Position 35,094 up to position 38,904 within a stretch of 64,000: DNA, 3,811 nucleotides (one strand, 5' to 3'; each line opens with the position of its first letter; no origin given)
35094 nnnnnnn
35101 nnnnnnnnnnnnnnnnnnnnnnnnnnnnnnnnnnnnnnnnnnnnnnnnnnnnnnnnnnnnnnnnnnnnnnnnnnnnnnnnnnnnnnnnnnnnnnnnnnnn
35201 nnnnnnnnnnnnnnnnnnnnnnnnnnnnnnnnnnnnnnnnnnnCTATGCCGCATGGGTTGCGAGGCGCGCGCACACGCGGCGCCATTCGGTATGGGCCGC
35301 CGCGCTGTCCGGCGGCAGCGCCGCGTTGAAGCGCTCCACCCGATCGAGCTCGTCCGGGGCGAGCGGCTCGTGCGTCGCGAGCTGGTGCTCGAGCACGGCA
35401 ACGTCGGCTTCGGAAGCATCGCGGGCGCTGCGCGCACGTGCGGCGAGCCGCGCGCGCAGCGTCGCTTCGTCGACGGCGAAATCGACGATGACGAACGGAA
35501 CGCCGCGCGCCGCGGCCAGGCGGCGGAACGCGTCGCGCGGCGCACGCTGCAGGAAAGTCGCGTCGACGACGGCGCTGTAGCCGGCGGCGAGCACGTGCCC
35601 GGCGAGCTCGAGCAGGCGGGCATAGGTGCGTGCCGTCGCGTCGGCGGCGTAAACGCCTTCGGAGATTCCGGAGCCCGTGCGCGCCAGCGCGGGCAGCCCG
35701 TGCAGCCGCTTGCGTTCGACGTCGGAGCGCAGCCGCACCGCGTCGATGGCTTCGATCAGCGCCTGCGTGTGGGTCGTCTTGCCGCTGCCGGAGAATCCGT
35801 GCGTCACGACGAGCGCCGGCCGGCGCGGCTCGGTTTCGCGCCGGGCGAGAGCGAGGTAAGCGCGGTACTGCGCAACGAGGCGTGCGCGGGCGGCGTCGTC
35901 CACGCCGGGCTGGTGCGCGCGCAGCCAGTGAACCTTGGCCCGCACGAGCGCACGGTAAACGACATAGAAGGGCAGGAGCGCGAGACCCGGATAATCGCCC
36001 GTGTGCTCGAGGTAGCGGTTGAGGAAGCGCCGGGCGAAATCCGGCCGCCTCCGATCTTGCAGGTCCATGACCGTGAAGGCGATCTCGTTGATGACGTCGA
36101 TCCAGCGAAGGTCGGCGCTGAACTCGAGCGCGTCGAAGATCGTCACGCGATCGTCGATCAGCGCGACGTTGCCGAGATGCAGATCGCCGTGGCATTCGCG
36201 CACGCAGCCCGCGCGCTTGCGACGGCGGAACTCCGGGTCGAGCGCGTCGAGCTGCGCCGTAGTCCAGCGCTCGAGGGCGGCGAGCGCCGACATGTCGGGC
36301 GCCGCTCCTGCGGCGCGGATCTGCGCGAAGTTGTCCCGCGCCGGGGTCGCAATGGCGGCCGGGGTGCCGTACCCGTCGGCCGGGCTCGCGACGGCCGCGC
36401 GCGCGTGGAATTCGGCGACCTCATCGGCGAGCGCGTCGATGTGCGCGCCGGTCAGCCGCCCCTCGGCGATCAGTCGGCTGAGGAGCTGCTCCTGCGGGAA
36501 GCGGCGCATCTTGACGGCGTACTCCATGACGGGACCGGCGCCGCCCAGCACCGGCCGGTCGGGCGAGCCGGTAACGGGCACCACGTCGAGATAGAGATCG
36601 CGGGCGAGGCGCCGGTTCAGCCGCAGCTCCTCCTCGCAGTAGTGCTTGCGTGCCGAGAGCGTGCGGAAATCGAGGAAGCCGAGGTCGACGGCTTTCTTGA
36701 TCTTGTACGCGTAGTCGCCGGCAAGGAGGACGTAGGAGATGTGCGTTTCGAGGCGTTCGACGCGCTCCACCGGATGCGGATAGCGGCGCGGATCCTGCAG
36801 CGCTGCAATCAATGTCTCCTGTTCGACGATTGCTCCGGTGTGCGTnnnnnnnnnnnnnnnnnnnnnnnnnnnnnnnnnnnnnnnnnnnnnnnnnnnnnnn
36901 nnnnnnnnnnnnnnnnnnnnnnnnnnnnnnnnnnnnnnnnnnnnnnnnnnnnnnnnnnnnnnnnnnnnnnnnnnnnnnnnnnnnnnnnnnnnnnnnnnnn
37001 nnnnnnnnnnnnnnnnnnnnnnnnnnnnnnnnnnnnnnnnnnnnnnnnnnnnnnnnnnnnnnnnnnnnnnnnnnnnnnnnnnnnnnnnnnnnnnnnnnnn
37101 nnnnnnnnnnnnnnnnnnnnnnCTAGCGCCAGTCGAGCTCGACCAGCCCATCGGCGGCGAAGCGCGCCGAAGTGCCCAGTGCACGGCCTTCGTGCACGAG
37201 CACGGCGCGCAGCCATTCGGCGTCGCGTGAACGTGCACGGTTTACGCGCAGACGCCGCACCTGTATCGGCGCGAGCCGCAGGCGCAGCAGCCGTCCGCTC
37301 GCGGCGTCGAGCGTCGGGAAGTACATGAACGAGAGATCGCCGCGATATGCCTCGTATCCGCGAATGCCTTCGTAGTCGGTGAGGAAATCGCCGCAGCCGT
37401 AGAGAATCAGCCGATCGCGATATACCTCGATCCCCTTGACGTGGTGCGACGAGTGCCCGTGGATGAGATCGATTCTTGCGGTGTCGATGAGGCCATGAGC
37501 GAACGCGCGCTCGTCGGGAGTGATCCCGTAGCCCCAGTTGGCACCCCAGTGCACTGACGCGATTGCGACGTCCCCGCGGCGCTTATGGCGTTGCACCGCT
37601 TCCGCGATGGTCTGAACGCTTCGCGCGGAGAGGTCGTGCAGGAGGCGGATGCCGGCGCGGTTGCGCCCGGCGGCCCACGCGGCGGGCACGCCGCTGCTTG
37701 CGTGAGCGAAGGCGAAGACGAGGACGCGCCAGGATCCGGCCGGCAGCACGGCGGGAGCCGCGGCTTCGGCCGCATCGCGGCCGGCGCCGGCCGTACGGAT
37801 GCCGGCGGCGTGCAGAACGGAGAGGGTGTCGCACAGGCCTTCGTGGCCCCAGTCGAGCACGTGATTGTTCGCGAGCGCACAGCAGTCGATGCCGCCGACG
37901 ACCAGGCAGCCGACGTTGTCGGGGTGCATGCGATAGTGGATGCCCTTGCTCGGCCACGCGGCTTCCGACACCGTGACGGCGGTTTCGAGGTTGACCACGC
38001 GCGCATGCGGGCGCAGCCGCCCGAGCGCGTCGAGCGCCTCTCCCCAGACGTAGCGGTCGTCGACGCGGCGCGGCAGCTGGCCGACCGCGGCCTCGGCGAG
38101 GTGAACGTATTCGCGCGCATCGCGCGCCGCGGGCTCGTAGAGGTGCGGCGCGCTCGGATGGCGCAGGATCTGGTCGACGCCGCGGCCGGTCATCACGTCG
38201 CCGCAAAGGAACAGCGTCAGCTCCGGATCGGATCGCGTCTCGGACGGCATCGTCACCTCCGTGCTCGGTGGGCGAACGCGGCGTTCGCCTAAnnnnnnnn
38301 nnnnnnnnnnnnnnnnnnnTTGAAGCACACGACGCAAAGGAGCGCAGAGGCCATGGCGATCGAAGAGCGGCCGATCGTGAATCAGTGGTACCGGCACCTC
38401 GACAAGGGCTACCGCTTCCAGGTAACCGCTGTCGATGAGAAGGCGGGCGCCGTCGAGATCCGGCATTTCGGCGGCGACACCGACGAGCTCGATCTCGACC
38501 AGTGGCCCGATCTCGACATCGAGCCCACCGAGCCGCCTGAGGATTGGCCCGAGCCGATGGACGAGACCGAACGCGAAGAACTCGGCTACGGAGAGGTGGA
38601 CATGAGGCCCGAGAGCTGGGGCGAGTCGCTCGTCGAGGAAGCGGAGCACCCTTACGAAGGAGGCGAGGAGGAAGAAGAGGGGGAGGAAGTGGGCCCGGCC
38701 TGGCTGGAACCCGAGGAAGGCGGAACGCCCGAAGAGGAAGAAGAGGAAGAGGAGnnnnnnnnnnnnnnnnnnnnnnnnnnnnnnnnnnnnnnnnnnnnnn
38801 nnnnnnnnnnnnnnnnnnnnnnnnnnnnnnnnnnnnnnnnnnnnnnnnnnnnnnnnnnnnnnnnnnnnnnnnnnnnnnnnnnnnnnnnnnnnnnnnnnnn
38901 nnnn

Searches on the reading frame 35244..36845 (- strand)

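Call 3: search_protein_families(library=pfam, proteins=[window:35244-36845:-], max_evalue=0.01)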
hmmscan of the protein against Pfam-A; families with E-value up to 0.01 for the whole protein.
window:35244-36845:- (533 aa): 2 families
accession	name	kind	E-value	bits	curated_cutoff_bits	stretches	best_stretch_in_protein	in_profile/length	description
PF13671.12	AAA_33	-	9.7e-38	130.1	27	1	345-495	1-143/143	AAA domain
PF06414.18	Zeta_toxin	-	5e-07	29.8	22.3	1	338-474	11-147/199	Zeta toxin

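Call 76: search_protein_families(library=padloc, proteins=[window:35244-36845:-], max_evalue=0.01)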
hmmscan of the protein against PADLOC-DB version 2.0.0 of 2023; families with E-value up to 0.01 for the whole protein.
window:35244-36845:- (533 aa): 0 families

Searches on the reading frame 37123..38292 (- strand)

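Call 3: search_protein_families(library=pfam, proteins=[window:37123-38292:-], max_evalue=0.01)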
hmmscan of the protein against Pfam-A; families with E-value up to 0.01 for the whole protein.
window:37123-38292:- (389 aa): 1 family
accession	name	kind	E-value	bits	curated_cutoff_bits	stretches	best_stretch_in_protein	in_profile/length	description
PF09587.15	PGA_cap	-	8.3e-76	255.3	27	1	26-307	1-255/255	Bacterial capsule synthesis protein PGA_cap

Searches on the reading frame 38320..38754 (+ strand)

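Call 3: search_protein_families(library=pfam, proteins=[window:38320-38754:+], max_evalue=0.01)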
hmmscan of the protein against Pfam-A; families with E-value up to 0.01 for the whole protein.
window:38320-38754:+ (145 aa): 1 family
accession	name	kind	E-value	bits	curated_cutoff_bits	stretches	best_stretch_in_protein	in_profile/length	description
PF20549.3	DUF6763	-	6.3e-25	87.6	27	1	16-104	4-91/97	Family of unknown function (DUF6763)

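Call 4: search_protein_families(library=ncbifam, proteins=[window:38320-38754:+], max_evalue=0.01)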
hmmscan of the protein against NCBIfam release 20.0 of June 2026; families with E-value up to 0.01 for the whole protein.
window:38320-38754:+ (145 aa): 0 families

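Call 76: search_protein_families(library=padloc, proteins=[window:38320-38754:+], max_evalue=0.01)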
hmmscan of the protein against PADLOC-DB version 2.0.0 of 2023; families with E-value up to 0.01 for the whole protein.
window:38320-38754:+ (145 aa): 0 families
